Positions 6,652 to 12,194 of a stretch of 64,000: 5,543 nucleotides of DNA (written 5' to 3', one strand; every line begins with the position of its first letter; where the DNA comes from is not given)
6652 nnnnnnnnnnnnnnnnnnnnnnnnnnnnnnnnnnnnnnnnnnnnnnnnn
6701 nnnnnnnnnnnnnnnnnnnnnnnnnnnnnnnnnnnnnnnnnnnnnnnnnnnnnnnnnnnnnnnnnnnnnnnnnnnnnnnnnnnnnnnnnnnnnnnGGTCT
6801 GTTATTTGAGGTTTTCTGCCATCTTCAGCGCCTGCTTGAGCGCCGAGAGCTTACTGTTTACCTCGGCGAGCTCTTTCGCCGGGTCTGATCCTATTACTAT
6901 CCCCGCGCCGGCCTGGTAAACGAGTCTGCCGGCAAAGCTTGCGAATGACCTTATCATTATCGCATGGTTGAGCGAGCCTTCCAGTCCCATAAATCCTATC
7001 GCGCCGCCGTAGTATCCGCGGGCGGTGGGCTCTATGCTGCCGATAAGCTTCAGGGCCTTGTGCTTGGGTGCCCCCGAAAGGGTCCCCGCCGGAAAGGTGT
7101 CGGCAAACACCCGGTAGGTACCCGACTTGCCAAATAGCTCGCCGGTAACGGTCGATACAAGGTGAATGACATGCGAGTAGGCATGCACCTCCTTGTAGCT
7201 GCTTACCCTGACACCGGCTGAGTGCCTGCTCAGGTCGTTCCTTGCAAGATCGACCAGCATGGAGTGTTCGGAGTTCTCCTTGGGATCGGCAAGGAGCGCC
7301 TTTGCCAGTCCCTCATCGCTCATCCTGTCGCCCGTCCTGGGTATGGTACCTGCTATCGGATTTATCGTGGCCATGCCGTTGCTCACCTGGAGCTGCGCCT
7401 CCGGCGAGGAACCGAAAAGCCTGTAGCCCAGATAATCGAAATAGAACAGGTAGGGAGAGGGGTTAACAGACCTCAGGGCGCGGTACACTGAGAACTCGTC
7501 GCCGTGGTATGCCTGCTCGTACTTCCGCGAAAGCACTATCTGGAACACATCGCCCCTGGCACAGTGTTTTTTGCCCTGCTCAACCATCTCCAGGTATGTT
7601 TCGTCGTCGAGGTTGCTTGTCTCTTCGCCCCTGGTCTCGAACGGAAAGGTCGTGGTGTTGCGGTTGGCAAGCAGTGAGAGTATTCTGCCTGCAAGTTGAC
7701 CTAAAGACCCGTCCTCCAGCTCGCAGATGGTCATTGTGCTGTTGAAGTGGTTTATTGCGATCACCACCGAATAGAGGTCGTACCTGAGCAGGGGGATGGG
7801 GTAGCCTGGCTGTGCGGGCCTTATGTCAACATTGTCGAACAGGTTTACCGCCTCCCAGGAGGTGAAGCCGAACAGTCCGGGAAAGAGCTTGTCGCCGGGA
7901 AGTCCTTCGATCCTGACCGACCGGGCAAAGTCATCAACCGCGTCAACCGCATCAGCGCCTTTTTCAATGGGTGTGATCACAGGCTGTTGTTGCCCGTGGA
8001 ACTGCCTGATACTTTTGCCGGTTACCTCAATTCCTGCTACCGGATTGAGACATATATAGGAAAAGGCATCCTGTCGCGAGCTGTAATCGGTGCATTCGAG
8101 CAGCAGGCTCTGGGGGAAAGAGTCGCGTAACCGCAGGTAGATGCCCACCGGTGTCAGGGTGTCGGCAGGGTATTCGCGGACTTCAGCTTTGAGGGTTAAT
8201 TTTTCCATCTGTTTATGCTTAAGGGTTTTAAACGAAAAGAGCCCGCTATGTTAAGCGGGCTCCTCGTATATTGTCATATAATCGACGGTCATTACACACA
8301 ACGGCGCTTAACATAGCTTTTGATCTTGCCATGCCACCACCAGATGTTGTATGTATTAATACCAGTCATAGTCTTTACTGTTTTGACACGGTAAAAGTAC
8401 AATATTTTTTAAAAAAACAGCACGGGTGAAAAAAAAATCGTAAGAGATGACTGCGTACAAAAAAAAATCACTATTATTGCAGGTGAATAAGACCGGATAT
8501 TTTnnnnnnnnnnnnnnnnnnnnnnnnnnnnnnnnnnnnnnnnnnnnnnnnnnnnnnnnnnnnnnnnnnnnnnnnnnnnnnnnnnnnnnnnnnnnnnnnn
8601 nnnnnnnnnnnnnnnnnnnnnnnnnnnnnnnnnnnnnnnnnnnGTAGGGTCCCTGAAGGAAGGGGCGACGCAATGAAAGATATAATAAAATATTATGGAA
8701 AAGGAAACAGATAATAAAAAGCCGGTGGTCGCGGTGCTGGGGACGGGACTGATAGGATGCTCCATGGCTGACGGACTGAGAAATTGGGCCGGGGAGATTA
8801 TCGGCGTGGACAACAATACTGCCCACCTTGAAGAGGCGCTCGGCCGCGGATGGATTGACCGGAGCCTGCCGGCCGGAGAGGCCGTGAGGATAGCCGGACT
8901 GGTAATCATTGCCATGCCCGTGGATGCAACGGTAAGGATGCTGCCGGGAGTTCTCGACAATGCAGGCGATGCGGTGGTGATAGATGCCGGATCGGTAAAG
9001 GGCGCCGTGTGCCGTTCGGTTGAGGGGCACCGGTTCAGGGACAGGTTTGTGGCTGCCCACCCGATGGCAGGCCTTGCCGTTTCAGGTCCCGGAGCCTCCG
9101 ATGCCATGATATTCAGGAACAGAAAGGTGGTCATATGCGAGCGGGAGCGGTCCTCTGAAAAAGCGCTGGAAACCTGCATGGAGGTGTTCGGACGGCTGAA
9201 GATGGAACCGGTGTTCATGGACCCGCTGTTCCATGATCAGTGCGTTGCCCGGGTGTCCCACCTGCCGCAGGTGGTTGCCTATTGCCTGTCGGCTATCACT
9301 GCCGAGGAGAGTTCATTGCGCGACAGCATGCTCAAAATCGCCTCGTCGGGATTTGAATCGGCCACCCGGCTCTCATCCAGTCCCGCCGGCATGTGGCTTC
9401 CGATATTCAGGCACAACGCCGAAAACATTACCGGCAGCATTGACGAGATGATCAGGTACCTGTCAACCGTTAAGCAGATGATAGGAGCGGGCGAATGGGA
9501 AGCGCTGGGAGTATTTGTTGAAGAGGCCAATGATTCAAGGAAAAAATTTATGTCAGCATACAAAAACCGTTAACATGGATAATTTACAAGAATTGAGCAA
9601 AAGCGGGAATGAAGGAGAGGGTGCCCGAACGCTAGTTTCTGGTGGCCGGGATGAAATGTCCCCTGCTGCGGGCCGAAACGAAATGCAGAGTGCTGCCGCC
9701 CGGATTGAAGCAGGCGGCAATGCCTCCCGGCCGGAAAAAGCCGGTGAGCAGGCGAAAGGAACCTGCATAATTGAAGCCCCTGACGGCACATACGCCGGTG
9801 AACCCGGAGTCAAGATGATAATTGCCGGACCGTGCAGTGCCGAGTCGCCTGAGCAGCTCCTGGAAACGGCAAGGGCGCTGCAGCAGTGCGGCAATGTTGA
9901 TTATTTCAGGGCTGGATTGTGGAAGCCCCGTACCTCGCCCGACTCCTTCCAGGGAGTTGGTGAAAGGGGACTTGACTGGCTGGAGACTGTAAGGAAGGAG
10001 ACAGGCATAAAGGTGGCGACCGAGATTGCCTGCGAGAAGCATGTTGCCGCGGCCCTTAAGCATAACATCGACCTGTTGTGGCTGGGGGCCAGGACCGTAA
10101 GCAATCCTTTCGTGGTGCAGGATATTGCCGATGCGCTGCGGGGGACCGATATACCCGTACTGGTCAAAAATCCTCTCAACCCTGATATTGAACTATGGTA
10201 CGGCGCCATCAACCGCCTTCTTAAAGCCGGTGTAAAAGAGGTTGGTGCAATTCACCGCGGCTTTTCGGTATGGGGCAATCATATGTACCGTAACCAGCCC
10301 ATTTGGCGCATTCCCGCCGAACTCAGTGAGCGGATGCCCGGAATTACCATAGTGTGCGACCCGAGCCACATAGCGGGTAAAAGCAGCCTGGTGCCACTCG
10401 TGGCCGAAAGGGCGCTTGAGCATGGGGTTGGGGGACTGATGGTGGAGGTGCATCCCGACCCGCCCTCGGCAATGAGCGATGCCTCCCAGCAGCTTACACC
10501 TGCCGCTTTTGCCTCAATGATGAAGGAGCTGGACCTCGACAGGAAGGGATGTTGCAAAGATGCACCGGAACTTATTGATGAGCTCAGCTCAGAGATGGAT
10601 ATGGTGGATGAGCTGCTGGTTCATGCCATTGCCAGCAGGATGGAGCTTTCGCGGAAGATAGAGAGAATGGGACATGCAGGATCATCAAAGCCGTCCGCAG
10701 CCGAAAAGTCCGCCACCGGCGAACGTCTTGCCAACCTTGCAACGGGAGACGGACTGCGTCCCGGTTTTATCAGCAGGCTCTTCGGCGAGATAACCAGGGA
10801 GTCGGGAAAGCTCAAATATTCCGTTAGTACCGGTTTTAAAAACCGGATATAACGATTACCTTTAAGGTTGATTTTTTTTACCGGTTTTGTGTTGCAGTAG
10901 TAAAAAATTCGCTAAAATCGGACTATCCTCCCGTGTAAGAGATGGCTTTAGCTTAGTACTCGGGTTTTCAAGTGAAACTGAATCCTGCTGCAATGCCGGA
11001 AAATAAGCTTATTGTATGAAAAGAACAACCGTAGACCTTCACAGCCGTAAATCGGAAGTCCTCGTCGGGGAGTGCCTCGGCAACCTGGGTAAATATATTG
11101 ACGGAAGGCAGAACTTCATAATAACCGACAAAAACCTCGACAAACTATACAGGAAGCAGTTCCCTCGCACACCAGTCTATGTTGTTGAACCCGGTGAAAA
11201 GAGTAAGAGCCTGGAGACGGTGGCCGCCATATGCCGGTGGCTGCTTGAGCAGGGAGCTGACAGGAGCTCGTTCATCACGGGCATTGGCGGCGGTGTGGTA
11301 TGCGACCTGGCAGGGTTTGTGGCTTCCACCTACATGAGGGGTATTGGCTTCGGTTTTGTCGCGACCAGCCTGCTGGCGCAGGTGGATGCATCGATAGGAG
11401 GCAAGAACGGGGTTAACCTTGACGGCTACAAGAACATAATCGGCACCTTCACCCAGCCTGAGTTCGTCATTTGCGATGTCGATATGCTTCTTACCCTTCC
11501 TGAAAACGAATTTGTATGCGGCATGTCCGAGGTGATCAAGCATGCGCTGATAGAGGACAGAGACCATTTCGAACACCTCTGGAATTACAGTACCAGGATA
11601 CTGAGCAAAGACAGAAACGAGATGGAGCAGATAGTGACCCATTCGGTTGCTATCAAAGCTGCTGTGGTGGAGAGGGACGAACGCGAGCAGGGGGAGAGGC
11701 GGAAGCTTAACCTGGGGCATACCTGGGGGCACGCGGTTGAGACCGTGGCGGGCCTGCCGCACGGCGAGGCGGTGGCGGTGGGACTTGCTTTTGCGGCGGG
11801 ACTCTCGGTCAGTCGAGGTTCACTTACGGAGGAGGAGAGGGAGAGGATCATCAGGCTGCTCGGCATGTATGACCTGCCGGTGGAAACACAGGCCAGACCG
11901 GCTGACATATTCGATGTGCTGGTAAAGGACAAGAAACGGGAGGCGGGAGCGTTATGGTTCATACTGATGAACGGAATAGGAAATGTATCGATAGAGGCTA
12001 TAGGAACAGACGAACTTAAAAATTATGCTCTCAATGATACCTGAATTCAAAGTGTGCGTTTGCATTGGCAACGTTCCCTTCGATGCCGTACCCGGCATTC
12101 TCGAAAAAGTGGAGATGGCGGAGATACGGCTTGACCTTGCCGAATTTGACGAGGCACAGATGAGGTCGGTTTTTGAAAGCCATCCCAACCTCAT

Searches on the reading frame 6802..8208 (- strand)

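Call 42: search_protein_families(library=pfam, proteins=[window:6802-8208:-], max_evalue=0.00001)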
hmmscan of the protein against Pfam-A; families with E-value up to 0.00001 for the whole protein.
window:6802-8208:- (468 aa): 2 families
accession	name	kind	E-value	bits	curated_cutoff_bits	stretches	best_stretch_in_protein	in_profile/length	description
PF00425.24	Chorismate_bind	-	3.2e-74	250.2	27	1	202-453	2-257/257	chorismate binding enzyme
PF04715.19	Anth_synt_I_N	-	1.9e-14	54.5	23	1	16-161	1-140/140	Anthranilate synthase component I, N terminal region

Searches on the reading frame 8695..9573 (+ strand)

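Call 42: search_protein_families(library=pfam, proteins=[window:8695-9573:+], max_evalue=0.00001)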
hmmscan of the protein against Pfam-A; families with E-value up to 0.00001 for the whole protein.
window:8695-9573:+ (292 aa): 2 families
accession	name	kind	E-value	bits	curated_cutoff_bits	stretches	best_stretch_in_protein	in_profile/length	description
PF02153.23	PDH_N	-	6.7e-26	91.1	26.5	1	25-168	2-148/154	Prephenate dehydrogenase, nucleotide-binding domain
PF20463.3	PDH_C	-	2.2e-18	66.9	22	1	177-271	2-96/102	Prephenate dehydrogenase, dimerization domain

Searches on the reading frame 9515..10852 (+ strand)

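Call 42: search_protein_families(library=pfam, proteins=[window:9515-10852:+], max_evalue=0.00001)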
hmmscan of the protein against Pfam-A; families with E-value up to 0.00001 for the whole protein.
window:9515-10852:+ (445 aa): 1 family
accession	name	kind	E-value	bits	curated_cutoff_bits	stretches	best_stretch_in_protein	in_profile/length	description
PF00793.26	DAHP_synth_1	-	1.3e-40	139.4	25.5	1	94-340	12-265/270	DAHP synthetase I family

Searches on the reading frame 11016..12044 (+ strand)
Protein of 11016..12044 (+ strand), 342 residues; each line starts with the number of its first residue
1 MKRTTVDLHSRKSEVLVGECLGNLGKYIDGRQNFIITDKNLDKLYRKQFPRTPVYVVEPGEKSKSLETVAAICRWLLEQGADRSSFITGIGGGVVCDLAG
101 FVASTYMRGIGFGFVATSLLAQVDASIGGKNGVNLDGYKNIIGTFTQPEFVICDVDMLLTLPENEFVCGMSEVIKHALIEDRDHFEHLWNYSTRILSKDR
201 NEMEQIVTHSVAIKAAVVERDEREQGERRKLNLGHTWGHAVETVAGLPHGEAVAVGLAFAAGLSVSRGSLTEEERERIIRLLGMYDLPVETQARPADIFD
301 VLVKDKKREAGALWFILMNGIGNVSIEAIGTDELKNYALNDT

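Call 42: search_protein_families(library=pfam, proteins=[window:11016-12044:+], max_evalue=0.00001)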
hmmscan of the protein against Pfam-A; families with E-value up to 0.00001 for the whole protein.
window:11016-12044:+ (342 aa): 2 families
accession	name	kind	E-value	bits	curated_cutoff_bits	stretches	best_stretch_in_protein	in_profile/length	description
PF01761.26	DHQ_synthase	-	4.9e-43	145.9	24.2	1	55-166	2-113/115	3-dehydroquinate synthase N-terminal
PF24621.2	DHQS_C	-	1.9e-40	138.6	27.6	1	169-307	1-143/144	3-dehydroquinate synthase C-terminal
